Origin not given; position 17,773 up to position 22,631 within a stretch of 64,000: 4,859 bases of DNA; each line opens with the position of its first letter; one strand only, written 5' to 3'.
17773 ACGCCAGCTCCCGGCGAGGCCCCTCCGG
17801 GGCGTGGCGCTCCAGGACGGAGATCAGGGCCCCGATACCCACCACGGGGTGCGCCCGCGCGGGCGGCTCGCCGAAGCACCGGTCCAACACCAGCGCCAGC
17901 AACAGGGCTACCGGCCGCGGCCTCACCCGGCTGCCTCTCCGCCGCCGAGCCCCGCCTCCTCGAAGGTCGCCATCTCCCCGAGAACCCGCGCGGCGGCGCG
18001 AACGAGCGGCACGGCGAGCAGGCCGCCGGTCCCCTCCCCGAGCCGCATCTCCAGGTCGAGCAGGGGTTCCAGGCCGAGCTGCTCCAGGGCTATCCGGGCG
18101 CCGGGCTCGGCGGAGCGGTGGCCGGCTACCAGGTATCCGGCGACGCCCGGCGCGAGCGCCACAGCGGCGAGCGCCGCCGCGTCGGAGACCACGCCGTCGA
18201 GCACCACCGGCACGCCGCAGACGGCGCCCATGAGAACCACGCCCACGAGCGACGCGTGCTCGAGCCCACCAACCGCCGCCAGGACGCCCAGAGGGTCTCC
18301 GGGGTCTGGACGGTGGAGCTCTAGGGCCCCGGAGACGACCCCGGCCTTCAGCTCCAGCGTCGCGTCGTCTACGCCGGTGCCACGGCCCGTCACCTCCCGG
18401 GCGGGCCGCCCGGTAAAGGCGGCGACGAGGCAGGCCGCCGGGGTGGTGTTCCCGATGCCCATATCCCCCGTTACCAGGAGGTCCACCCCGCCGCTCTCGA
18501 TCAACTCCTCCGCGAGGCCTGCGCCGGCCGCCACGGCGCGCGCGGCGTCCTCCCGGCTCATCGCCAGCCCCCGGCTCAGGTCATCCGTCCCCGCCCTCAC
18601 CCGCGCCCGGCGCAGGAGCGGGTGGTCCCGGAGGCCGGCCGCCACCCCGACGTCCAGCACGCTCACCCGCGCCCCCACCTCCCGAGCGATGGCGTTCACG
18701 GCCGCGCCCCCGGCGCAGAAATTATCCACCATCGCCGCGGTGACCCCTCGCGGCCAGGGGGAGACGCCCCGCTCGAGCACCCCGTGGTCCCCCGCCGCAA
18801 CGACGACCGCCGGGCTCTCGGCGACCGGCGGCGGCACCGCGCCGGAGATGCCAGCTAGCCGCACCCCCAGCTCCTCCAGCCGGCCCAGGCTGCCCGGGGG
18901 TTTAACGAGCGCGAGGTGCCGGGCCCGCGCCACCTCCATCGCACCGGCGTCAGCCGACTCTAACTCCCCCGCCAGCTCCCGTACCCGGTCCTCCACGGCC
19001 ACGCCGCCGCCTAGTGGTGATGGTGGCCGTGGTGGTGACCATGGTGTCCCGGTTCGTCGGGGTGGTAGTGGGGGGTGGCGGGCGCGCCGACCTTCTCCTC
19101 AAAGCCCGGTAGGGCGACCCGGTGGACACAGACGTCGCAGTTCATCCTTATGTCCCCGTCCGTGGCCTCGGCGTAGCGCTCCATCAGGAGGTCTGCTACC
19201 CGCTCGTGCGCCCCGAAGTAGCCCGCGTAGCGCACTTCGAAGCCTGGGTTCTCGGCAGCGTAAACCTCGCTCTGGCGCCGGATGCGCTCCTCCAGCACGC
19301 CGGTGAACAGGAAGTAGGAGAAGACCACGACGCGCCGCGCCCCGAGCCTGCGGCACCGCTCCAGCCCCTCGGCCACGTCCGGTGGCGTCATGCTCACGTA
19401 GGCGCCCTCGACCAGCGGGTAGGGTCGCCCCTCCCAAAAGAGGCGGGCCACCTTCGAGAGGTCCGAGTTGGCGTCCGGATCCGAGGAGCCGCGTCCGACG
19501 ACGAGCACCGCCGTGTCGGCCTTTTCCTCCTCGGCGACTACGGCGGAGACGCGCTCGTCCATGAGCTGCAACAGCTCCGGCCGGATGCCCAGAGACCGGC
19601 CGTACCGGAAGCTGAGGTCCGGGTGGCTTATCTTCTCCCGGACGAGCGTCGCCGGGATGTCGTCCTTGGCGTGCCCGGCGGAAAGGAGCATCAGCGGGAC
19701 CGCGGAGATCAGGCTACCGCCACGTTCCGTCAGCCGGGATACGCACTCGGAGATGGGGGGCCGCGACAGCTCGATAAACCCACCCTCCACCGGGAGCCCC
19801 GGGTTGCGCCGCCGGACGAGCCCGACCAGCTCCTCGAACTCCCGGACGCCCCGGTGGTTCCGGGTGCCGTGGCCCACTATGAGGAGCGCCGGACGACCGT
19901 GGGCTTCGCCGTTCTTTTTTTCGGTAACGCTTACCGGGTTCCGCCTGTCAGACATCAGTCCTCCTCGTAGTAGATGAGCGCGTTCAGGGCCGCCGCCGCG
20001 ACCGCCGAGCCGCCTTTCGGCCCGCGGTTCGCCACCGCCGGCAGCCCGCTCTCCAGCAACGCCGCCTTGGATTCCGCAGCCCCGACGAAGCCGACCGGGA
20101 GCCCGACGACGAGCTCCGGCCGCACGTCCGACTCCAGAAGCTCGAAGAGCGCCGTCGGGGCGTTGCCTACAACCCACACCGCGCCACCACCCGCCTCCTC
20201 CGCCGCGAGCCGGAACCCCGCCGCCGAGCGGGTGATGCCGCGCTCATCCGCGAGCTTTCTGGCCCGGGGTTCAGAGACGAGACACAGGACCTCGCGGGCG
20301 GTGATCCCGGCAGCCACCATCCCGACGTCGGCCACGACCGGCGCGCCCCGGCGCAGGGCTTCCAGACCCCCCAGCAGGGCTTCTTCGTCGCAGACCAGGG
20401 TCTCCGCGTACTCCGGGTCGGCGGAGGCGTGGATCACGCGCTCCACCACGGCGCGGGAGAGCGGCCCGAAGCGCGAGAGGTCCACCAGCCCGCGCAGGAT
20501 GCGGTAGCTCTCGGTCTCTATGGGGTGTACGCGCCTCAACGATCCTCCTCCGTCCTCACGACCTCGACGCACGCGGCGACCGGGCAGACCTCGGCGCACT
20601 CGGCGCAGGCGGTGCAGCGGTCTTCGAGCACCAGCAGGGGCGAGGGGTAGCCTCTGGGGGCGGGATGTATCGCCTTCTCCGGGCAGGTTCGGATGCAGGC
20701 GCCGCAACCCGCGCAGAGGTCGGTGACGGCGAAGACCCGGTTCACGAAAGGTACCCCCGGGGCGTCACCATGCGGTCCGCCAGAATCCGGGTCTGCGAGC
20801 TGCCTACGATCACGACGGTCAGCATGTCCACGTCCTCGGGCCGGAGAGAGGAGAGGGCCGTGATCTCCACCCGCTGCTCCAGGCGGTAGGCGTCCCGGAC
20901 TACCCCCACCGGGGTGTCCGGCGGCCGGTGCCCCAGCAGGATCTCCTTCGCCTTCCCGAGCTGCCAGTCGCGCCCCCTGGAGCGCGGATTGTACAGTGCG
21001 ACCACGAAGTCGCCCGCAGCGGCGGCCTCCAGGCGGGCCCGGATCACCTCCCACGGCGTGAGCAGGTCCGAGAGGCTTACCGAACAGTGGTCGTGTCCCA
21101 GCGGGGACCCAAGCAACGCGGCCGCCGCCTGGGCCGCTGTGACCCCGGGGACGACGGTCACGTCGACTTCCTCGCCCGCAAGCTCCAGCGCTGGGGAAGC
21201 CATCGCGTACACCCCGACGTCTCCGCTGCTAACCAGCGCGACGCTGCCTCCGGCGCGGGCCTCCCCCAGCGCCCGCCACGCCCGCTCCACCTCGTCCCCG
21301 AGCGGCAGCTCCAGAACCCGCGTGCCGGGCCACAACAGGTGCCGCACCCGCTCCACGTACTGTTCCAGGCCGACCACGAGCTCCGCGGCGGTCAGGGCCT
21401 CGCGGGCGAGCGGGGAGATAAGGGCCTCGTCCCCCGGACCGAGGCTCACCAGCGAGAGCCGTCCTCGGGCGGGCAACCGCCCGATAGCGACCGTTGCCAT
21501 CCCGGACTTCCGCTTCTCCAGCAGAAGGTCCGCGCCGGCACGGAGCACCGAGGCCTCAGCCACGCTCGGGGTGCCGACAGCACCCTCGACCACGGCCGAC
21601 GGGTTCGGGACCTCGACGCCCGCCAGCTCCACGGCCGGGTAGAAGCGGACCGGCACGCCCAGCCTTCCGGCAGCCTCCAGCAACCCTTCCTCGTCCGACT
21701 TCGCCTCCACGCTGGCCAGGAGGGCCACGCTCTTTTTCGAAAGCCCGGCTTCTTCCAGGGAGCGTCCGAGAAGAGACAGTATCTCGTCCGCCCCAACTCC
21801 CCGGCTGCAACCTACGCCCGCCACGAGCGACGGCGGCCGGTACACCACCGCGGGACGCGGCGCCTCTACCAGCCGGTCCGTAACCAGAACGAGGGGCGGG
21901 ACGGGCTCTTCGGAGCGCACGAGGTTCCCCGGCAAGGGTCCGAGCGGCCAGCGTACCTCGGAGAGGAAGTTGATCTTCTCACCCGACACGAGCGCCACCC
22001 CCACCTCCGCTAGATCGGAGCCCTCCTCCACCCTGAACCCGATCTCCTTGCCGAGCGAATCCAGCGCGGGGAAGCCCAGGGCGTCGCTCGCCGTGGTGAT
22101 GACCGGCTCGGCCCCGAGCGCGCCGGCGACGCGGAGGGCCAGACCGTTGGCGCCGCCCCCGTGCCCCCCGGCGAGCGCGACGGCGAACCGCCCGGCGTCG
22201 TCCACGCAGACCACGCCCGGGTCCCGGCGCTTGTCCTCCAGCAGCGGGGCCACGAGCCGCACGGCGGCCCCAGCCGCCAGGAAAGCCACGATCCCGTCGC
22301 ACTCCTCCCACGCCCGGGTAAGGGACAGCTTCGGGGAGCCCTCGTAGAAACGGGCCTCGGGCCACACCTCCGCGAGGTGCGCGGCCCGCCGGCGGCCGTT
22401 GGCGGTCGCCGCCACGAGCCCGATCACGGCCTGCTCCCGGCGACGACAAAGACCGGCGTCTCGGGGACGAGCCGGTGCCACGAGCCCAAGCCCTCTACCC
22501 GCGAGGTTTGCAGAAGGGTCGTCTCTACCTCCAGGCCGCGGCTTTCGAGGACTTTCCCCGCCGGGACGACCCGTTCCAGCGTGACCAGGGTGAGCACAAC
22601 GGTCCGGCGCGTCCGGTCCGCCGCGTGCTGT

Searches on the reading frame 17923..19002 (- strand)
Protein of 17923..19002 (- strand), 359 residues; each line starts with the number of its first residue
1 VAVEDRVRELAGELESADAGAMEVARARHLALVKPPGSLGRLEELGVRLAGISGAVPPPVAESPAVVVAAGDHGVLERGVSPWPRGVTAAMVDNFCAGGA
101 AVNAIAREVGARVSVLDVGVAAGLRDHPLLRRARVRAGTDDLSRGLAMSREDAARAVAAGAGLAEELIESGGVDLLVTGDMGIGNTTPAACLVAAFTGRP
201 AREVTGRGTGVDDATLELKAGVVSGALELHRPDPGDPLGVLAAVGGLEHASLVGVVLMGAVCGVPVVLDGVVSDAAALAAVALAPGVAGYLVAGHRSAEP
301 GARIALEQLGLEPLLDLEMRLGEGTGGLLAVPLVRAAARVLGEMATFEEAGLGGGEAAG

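Call 54: search_protein_families(library=pfam, proteins=[window:17923-19002:-], max_evalue=0.00001)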
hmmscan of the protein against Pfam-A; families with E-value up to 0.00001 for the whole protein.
window:17923-19002:- (359 aa): 1 family
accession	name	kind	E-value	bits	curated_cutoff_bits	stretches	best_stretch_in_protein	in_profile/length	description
PF02277.22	DBI_PRT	-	3.1e-122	408.4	22.6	1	15-351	2-328/329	Phosphoribosyltransferase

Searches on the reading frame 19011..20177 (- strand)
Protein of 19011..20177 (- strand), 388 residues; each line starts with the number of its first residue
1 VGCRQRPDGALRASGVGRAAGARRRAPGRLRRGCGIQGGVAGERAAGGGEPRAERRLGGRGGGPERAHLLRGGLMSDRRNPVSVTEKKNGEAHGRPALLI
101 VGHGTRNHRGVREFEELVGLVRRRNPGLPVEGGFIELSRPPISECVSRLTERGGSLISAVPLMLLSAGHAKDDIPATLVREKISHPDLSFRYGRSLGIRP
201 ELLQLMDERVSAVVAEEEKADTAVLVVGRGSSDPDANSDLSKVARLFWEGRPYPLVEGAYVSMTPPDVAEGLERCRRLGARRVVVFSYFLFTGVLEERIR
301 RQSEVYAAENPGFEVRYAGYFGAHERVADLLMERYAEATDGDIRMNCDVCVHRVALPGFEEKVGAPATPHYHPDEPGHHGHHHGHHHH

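Call 54: search_protein_families(library=pfam, proteins=[window:19011-20177:-], max_evalue=0.00001)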
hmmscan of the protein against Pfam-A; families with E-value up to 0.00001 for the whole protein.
window:19011-20177:- (388 aa): 1 family
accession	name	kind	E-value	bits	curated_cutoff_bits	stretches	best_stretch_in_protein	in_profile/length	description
PF01903.22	CbiX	-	8.9e-49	164.6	22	2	103-207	1-105/106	CbiX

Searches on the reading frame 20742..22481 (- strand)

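Call 54: search_protein_families(library=pfam, proteins=[window:20742-22481:-], max_evalue=0.00001)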
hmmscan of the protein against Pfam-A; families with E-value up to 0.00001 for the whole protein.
window:20742-22481:- (579 aa): 4 families
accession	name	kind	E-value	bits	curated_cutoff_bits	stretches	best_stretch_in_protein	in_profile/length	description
PF00590.25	TP_methylase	-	3.5e-36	125.6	27.8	1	342-546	2-211/212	Tetrapyrrole (Corrin/Porphyrin) Methylases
PF01890.21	CbiG_C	-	5.1e-34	117.7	27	1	219-333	1-116/117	Cobalamin synthesis G C-terminus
PF11760.13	CbiG_N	-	4.9e-32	110.2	25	1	54-133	3-82/82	Cobalamin synthesis G N-terminal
PF11761.13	CbiG_mid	-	6.1e-09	36.4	22.7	1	138-216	1-88/88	Cobalamin biosynthesis central region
